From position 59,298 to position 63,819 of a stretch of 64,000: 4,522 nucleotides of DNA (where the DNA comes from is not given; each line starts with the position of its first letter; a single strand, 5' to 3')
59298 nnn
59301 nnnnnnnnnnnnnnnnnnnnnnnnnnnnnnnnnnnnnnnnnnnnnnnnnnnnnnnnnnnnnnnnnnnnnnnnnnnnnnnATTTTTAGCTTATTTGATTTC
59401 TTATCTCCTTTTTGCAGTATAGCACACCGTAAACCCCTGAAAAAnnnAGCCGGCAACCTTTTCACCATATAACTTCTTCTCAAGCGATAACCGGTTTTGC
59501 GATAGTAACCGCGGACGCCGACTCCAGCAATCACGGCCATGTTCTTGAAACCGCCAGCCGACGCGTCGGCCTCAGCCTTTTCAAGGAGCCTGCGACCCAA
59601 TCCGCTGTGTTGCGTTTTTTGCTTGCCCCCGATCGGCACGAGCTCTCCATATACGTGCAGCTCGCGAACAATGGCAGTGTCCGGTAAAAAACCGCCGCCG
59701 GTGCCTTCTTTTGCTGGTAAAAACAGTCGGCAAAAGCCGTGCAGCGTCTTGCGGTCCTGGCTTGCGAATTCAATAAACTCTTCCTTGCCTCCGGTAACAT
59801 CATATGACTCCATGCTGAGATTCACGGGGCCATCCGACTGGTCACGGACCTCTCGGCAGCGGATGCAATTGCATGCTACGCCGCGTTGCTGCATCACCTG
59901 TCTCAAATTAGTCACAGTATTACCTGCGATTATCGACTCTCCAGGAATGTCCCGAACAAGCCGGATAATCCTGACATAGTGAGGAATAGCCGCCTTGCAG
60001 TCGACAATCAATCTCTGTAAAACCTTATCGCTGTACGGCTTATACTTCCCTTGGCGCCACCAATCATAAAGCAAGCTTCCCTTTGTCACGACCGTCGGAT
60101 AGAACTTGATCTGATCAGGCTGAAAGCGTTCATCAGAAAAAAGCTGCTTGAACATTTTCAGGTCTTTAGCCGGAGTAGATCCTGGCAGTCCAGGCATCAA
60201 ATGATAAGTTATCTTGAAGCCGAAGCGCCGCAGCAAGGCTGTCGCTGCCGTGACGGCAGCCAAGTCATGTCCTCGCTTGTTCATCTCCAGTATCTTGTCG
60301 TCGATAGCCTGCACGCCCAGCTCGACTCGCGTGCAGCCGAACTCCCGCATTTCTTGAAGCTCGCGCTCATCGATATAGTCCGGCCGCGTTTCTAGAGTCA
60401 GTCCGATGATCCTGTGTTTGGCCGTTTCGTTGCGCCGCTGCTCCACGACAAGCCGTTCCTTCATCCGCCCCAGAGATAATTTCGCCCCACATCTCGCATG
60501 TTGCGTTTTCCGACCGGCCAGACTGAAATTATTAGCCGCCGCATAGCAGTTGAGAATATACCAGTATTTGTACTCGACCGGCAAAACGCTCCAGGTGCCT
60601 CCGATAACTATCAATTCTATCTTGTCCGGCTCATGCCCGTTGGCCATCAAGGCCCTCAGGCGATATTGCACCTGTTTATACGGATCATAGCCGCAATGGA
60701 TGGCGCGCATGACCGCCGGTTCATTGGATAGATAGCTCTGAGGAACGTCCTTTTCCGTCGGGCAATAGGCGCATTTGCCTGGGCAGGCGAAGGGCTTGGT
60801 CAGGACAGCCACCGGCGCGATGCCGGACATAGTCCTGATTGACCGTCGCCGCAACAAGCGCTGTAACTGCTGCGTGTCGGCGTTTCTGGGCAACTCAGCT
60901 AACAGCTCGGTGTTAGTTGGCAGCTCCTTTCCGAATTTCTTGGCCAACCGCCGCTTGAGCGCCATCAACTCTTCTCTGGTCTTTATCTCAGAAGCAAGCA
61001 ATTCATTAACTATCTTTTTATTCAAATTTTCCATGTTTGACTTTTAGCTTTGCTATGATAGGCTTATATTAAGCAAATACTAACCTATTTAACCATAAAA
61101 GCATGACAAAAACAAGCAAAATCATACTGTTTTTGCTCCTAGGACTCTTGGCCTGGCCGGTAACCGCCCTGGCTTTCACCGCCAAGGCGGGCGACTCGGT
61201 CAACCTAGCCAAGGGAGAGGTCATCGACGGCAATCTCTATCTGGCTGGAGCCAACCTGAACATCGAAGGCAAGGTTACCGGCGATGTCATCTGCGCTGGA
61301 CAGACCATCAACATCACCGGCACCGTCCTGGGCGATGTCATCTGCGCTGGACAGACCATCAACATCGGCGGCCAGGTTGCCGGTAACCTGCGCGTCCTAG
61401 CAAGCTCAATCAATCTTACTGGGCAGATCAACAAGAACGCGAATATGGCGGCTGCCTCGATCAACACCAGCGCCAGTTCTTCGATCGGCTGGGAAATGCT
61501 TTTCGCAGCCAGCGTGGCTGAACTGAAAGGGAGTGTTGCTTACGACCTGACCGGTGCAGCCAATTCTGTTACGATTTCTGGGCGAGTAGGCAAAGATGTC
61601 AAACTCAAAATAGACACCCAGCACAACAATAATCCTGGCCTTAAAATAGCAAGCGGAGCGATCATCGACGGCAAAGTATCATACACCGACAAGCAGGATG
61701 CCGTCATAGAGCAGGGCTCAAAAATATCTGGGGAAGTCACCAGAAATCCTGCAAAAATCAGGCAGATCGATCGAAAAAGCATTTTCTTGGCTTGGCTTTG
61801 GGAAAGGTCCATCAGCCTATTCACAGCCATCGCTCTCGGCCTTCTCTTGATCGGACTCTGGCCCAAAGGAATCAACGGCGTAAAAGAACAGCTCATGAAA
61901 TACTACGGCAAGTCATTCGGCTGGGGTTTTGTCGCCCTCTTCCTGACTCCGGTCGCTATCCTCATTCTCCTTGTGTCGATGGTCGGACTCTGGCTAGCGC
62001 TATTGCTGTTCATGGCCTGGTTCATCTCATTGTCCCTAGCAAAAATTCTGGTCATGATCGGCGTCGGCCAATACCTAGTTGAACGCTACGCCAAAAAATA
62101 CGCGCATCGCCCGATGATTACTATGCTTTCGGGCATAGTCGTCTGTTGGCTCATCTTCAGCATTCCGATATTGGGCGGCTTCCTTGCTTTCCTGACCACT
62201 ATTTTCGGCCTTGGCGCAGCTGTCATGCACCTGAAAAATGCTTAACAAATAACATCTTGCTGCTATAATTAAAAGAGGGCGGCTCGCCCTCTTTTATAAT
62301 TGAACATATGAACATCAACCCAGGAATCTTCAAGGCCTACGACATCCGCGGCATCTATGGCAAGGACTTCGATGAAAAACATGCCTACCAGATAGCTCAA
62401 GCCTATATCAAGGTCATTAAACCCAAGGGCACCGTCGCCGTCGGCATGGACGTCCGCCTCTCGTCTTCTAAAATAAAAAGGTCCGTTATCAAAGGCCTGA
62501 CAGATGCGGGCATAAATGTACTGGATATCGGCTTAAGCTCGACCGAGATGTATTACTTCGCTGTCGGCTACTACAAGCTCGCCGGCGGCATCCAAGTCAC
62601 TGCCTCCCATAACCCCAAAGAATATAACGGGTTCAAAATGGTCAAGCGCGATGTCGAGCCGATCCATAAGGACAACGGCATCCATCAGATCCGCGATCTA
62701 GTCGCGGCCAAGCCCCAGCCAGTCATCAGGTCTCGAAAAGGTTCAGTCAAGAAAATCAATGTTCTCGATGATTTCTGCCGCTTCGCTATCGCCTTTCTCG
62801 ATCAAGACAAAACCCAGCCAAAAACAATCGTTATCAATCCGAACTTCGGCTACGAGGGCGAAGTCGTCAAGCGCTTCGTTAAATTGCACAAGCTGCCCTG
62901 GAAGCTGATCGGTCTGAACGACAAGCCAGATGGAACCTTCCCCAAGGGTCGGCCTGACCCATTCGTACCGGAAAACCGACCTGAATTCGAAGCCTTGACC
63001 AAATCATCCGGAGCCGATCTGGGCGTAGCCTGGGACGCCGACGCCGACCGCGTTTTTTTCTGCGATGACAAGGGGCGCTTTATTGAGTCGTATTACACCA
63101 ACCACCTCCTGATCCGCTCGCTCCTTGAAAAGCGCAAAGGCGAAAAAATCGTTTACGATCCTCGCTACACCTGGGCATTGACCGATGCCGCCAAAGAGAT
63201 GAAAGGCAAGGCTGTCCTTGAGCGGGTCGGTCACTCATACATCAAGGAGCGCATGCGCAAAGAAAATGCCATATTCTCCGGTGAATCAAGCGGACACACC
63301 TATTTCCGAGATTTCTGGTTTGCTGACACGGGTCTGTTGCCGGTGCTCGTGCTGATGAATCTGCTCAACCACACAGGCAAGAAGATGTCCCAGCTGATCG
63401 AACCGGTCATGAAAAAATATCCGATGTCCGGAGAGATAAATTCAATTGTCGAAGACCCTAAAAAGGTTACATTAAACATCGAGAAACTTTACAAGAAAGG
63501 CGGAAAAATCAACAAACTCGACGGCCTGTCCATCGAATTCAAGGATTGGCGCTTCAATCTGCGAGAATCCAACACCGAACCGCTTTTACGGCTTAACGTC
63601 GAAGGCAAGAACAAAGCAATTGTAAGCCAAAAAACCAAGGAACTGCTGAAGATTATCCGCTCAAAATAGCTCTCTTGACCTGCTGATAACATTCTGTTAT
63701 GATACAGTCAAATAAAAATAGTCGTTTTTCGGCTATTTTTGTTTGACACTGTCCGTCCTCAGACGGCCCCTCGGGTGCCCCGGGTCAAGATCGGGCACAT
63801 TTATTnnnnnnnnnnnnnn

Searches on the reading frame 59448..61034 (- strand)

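Call 11: search_protein_families(library=pfam, max_evalue=0.001, proteins=[window:59448-61034:-])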
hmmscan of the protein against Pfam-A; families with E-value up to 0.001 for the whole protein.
window:59448-61034:- (529 aa): 3 families
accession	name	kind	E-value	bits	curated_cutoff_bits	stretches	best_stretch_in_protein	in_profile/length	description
PF16199.10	Radical_SAM_C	-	9.2e-21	74.2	31.9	1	306-381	1-79/85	Radical_SAM C-terminal domain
PF04055.27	Radical_SAM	-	1.8e-17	64.5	29.5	1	83-289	6-157/166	Radical SAM superfamily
PF23613.1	ELP3_N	-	7e-09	36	27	1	2-69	2-70/70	ELP3 N-terminal domain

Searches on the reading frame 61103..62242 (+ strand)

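Call 11: search_protein_families(library=pfam, max_evalue=0.001, proteins=[window:61103-62242:+])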
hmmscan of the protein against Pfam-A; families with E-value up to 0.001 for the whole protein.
window:61103-62242:+ (380 aa): 1 family
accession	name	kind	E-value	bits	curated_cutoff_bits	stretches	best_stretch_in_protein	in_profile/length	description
PF04519.19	Bactofilin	-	2.1e-07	31.5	27.9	1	35-124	3-91/98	Polymer-forming cytoskeletal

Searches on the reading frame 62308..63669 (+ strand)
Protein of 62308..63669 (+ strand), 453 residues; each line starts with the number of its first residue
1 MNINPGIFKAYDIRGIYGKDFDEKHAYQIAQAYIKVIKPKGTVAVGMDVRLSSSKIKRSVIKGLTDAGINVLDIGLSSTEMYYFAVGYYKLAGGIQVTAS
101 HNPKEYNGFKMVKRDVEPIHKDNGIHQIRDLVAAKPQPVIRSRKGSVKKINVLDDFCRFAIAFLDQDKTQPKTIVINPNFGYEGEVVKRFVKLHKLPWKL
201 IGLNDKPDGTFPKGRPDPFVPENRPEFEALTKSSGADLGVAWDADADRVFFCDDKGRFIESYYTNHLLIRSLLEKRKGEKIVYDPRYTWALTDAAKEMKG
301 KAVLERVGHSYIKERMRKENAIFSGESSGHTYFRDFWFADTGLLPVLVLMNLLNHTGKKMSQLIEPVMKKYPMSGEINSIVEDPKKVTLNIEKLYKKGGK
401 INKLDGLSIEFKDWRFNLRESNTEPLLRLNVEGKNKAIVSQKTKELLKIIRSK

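Call 22: find_encoding_contigs(protein=window:62308-63669:+, flank=10000, max_places=4)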
Protein window:62308-63669:+ (453 aa): no gene with exactly this product is on record in the collection.
